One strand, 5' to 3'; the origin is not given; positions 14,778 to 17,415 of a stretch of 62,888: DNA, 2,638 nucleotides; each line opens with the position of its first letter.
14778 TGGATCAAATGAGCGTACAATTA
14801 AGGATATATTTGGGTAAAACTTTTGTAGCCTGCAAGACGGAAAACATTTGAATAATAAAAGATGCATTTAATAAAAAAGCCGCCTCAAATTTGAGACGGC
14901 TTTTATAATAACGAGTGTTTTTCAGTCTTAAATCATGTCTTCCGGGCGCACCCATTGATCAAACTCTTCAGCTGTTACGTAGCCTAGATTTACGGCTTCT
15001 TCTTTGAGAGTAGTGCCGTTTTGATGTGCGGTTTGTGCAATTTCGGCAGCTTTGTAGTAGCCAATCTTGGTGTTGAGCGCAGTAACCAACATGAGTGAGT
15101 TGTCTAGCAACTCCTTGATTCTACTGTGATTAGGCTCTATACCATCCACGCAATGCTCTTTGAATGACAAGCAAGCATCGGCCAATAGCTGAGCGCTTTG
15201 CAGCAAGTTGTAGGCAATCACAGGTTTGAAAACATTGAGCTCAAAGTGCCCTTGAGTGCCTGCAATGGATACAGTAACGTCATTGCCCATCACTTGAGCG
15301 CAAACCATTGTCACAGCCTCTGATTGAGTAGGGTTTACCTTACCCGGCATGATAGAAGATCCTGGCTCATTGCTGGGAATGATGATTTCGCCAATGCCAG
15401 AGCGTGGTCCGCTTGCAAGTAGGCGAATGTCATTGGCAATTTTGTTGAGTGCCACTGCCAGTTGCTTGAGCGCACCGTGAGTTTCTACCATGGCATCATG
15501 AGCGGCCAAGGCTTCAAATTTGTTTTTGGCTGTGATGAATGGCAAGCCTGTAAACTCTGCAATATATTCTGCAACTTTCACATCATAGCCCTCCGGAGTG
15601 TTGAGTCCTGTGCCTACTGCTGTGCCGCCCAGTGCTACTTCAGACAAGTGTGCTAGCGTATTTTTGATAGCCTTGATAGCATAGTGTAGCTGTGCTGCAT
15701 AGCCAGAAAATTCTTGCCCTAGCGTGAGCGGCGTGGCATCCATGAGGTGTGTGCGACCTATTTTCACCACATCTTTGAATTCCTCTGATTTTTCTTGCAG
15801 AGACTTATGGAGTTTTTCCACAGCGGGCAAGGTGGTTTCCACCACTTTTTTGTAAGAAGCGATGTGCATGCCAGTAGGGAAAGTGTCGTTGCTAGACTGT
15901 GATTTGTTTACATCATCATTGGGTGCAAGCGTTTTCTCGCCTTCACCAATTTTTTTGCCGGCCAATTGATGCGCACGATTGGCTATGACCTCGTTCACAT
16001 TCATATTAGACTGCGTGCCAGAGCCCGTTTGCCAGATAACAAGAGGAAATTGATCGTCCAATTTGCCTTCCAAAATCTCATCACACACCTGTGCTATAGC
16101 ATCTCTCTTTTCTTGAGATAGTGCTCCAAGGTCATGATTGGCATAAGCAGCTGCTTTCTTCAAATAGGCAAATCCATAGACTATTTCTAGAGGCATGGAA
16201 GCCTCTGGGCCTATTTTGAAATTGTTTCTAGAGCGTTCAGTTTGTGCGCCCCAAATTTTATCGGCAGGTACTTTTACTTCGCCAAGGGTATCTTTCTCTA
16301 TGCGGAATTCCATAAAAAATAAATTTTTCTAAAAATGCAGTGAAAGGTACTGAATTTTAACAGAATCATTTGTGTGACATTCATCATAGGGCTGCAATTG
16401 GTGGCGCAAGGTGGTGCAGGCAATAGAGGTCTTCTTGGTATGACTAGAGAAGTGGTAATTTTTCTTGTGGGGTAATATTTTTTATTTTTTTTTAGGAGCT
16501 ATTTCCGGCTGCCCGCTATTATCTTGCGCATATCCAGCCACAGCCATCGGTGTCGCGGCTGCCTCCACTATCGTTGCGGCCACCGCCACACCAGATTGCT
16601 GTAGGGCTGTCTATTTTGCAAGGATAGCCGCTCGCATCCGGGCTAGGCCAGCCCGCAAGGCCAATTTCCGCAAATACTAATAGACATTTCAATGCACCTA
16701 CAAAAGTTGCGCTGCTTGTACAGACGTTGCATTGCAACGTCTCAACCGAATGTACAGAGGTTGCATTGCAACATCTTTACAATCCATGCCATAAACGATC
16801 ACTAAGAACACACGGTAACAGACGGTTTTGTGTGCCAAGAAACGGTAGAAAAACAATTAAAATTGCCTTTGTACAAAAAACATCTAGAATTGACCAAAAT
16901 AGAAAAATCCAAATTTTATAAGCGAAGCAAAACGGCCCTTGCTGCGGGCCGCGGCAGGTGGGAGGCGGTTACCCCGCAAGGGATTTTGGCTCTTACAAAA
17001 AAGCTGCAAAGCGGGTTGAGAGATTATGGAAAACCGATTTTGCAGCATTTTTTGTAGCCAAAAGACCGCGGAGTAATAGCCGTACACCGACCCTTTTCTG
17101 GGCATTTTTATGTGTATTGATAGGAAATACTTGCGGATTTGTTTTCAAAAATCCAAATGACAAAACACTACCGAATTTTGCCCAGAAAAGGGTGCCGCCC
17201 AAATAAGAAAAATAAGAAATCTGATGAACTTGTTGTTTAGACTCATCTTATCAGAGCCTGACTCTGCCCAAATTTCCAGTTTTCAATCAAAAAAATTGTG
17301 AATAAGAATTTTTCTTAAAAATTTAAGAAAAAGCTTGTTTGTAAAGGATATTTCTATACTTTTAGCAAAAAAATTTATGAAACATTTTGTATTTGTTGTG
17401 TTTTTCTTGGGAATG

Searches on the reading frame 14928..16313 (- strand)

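Call 12: search_protein_families(library=pfam, proteins=[window:14928-16313:-], max_evalue=0.01)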
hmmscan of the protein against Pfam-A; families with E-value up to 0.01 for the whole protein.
window:14928-16313:- (461 aa): 2 families
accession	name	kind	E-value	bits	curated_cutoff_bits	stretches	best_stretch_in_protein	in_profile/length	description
PF00206.25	Lyase_1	-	2.8e-114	382.2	27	1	11-343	1-312/312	Lyase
PF10415.14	FumaraseC_C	-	3e-23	82.4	32.5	1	409-461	1-53/54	Fumarase C C-terminus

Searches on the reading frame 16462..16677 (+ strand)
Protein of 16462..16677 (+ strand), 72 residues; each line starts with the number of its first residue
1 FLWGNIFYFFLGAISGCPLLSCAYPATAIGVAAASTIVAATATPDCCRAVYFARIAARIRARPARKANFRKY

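Call 55: find_homologous_proteins(query=A3, max_evalue=10)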
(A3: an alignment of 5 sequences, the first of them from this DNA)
Query A3 (5 sequences) (72 aa, profile of the alignment): 2 proteins with E <= 10 among 735 candidates.
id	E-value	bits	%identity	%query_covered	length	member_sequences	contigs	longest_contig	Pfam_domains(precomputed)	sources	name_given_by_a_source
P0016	2.5e-29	119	92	85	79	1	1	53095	-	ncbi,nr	ncbi:MAG: hypothetical protein Q4F57_01300, partial [Weeksellaceae bacterium]|nr:hypothetical protei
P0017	2.0e-2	33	45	86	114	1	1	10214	-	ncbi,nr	ncbi:MAG: hypothetical protein Q4F57_09215 [Weeksellaceae bacterium]|nr:hypothetical protein [Weekse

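Call 57: find_encoding_contigs(protein=P0016, flank=10000, max_places=5)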
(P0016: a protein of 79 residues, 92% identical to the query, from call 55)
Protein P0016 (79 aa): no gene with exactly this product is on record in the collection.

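Call 58: find_encoding_contigs(protein=P0017, flank=10000, max_places=5)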
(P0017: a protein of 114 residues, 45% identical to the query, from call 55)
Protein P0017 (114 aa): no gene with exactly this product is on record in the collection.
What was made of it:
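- On MITE / non-autonomous transposon: The rest of the genome could not be fetched (calls 57, 58).
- Tried and rejected: Fetching other contigs of the source MAG through the spurious-ORF hits: not on record (calls 57, 58).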

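Call 60: list_cluster_members(proteins=[P0016, P0017])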
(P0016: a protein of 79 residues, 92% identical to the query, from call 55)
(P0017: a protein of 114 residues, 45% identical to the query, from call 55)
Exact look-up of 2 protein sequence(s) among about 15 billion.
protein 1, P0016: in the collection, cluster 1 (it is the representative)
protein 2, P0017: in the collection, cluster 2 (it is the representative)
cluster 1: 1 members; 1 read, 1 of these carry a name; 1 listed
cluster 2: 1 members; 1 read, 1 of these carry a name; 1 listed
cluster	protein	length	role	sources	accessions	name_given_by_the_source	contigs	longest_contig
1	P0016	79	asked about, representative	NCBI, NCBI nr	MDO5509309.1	MAG: hypothetical protein Q4F57_01300, partial [Weeksellaceae bacterium] | hypothetical protein [Weeksellaceae bacterium]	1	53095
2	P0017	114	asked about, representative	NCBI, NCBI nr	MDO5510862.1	MAG: hypothetical protein Q4F57_09215 [Weeksellaceae bacterium] | hypothetical protein [Weeksellaceae bacterium]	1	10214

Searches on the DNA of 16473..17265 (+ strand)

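Call 71: search_dna_similar(query=window:16473-17265:+, collection=plasmids, mode=distant, max_evalue=0.001, max_rows=15)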
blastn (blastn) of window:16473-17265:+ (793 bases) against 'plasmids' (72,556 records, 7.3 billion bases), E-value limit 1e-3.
No match.

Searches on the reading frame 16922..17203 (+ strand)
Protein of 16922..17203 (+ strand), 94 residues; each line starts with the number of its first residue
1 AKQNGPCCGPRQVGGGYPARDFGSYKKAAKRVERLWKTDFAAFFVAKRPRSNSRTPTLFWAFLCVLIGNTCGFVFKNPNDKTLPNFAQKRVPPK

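Call 65: search_protein_representatives(alignment_id=A4)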
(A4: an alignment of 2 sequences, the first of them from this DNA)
Query: 2 sequences, 127 profile positions. Proteins with E-value up to 0.001 (for the whole library): 2; up to 1e-10: 0; up to 1e-30: 0. The best 2 are listed.
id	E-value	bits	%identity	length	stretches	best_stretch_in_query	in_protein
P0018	9.4e-10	54.7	-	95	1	44-93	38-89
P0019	9.0e-04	35.4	-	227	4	69-107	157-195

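Call 67: list_cluster_members(proteins=[P0018, P0019])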
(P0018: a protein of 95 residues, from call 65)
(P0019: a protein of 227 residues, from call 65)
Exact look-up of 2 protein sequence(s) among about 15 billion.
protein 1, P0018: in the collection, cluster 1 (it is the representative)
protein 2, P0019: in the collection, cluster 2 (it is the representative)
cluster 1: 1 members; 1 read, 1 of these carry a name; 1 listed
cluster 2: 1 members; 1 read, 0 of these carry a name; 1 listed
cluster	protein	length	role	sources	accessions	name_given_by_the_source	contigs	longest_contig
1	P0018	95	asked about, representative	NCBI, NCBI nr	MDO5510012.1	MAG: hypothetical protein Q4F57_04900 [Weeksellaceae bacterium] | hypothetical protein [Weeksellaceae bacterium]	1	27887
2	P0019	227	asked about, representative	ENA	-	-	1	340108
